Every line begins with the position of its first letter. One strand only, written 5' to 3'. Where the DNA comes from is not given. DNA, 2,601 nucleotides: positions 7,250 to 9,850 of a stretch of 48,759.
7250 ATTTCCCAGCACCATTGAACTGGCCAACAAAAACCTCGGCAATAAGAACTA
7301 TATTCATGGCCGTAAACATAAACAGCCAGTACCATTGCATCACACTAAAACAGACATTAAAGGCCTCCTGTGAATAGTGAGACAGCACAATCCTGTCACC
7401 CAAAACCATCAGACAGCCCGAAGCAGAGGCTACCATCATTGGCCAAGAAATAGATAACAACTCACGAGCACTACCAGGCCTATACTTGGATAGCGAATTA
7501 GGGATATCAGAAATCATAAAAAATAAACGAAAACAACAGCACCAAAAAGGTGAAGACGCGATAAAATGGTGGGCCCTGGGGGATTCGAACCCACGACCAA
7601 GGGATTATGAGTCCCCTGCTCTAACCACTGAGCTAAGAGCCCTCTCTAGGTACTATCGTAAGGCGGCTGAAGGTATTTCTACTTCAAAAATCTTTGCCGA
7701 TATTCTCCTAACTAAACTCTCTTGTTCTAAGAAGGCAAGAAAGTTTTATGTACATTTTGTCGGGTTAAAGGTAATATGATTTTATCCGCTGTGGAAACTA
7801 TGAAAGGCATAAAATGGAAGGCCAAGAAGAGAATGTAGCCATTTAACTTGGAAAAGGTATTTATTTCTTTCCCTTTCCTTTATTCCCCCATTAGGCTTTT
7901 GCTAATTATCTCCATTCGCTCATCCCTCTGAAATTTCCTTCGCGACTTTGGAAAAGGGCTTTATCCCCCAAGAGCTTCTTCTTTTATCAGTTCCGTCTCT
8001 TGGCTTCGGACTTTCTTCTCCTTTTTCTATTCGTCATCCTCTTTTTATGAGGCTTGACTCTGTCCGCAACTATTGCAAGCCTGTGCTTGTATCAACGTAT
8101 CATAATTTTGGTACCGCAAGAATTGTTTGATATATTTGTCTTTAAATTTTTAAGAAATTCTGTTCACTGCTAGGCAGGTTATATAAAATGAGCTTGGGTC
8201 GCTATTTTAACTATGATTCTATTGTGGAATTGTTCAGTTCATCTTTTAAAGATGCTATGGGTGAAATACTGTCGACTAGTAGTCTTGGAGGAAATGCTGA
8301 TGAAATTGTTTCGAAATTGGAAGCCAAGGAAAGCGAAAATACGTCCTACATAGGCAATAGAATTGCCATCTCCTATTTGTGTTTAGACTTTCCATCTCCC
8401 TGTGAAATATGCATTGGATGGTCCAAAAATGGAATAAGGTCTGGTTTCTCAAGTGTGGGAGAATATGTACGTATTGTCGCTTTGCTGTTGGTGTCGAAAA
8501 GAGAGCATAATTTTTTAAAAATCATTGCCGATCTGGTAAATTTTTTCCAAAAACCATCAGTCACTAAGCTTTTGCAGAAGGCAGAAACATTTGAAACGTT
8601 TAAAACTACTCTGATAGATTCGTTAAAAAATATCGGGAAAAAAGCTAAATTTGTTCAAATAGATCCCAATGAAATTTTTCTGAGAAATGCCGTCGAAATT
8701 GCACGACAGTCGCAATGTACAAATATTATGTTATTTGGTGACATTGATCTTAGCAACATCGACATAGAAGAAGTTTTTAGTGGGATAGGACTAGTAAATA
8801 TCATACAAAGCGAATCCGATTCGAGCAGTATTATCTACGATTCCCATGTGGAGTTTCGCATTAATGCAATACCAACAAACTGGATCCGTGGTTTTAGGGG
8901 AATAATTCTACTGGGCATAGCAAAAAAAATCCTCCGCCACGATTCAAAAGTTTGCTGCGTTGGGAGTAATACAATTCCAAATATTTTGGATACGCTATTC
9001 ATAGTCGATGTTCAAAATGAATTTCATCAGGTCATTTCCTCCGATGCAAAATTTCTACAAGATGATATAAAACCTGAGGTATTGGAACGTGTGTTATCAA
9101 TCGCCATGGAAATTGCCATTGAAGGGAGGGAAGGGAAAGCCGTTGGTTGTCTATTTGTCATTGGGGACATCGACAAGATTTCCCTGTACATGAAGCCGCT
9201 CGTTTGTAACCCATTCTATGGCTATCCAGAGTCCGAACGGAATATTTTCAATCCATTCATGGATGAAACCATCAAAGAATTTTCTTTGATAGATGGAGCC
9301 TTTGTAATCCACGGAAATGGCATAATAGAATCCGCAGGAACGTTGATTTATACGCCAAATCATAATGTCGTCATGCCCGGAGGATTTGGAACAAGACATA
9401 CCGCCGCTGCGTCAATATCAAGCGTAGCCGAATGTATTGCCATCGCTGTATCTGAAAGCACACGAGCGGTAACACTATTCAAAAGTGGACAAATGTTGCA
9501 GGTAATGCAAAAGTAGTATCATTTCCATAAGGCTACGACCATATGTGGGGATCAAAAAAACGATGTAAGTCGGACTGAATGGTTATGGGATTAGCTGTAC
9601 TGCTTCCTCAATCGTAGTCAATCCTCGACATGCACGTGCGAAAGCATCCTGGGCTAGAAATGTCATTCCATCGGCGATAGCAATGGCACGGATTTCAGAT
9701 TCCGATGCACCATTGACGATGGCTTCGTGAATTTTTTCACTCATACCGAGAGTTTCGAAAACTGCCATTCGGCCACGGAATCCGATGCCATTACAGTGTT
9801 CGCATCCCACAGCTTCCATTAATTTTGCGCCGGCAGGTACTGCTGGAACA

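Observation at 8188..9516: Diadenylate cyclase fused to a His-less PTS EIIA(Ntr)-like module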

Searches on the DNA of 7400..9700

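Call 56: search_rna_families(source=window, start=7400, end=9700, threshold=evalue, max_evalue=0.1)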
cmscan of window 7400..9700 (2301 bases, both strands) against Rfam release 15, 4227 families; matches with E-value up to 0.1: 2.
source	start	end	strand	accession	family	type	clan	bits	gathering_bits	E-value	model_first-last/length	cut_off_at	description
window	7570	7642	-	RF00005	tRNA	Gene; tRNA;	CL00001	69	29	2.1e-14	1-71/71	no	tRNA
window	7569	7642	+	RF04354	Plastid-ycf2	Cis-reg;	-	30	65.7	0.0013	1-75/75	no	Plastid-ycf2 5UTR RNA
